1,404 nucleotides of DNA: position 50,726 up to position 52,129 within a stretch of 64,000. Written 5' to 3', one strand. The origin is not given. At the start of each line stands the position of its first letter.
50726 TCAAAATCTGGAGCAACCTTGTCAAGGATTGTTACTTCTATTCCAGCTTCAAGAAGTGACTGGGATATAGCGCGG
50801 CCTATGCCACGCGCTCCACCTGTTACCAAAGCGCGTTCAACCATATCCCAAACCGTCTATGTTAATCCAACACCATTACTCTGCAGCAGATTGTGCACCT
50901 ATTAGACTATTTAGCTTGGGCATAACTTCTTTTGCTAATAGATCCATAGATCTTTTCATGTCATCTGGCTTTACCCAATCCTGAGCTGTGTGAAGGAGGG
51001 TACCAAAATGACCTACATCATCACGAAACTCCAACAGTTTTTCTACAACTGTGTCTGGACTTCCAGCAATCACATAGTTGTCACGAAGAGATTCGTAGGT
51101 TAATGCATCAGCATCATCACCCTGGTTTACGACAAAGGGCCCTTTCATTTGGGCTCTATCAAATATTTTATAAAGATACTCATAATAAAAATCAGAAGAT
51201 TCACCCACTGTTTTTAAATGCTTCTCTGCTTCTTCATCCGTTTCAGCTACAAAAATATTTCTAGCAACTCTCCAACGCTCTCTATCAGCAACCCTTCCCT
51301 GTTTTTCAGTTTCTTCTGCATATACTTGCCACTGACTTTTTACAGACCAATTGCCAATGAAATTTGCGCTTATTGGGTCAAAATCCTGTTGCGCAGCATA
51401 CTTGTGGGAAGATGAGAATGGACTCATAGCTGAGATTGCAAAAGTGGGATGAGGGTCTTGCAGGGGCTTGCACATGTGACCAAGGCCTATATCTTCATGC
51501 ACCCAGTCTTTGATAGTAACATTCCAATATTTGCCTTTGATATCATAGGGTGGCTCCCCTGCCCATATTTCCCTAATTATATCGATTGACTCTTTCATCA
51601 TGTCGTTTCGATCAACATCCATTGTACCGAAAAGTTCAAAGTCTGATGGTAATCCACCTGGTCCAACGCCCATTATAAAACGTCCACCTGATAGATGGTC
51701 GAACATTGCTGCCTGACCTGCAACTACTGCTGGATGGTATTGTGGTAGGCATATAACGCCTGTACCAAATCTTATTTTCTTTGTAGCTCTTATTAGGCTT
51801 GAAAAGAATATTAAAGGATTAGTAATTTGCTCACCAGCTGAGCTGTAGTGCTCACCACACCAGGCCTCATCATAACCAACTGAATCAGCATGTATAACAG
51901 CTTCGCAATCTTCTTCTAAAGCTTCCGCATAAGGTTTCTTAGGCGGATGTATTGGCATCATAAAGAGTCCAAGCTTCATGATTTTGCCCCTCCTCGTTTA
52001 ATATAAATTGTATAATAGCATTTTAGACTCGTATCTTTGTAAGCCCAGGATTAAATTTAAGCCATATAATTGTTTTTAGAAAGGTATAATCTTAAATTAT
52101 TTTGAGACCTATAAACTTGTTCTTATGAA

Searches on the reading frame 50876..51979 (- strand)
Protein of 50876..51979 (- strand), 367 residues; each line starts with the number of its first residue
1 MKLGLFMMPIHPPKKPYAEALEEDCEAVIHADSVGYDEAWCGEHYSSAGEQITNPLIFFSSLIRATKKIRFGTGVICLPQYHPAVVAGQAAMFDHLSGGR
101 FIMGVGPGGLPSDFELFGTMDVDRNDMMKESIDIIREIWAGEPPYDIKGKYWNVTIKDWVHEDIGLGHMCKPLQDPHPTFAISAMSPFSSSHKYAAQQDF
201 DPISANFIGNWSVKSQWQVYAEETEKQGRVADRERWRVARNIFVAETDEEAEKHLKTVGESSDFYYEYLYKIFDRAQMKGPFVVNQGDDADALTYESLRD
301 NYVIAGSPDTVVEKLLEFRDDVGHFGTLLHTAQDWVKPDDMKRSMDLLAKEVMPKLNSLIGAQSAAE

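Call 9: search_protein_families(library=pfam, proteins=[window:50876-51979:-])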
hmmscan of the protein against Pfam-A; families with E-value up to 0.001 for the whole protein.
window:50876-51979:- (367 aa): 1 family
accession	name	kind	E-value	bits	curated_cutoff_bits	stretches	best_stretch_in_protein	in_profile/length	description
PF00296.26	Bac_luciferase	-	6.2e-45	154.3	27.9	1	1-320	1-309/314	Luciferase-like monooxygenase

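Call 51: search_protein_families(library=ncbifam, max_evalue=0.00001, proteins=[window:50876-51979:-])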
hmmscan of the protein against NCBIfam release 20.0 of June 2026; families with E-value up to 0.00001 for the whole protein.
window:50876-51979:- (367 aa): 30 families (the best 25 are shown)
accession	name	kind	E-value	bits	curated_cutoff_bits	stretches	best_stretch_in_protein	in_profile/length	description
TIGR04027.1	LLM_KPN_01858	hypoth_equivalog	1.8e-26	92.9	412.9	1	24-143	22-142/326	putative FMN-dependent luciferase-like monooxygenase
TIGR03558.1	oxido_grp_1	subfamily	6.4e-26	91.3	166.95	1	17-350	15-324/325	MsnO8 family LLM class oxidoreductase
TIGR03619.1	F420_Rv2161c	subfamily_domain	2.8e-25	89.3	166.9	1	38-233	29-211/247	TIGR03619 family F420-dependent LLM class oxidoreductase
TIGR03571.1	lucif_BA3436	subfamily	8.9e-21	74.4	303.9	1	3-142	13-156/304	TIGR03571 family LLM class oxidoreductase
TIGR04020.1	seco_metab_LLM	subfamily_domain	1.1e-20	74.1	244.45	1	26-255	23-242/341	MupA/Atu3671 family FMN-dependent luciferase-like monooxygenase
TIGR03559.1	F420_Rv3520c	subfamily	1.6e-20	73.4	335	1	17-176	8-159/325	LLM class F420-dependent oxidoreductase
TIGR03858.1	LLM_2I7G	subfamily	5.7e-19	68.3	462.25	1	16-356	20-336/337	Atu2307/SP_0267 family LLM class monooxygenase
TIGR03557.1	F420_G6P_family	subfamily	5.9e-18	65.1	210.4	1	26-154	17-150/316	TIGR03557 family F420-dependent LLM class oxidoreductase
NF002619.0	PRK02271.1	equivalog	8.8e-18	64.7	276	1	25-143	17-129/329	5,10-methylenetetrahydromethanopterin reductase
TIGR03555.1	F420_mer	equivalog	3.5e-17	62.8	348.7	1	26-151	16-134/325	5,10-methylenetetrahydromethanopterin reductase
NF052254.1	luciferase_Alph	exception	9.5e-17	61.2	600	1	1-275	1-262/354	luciferase subunit alpha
TIGR03560.1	F420_Rv1855c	subfamily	1.8e-15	57.4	231.4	1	24-155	15-154/227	TIGR03560 family F420-dependent LLM class oxidoreductase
TIGR03621.1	F420_MSMEG_2516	subfamily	1.7e-14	53.6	213.15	1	30-178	22-151/295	TIGR03621 family F420-dependent LLM class oxidoreductase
TIGR04021.1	LLM_DMSO2_sfnG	equivalog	2.4e-14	53.5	382.95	1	29-260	35-254/350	dimethylsulfone monooxygenase SfnG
TIGR04036.1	LLM_CE1758_fam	subfamily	5.6e-13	48.4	479.1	1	20-151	26-155/355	CE1758 family FMN-dependent luciferase-like monooxygenase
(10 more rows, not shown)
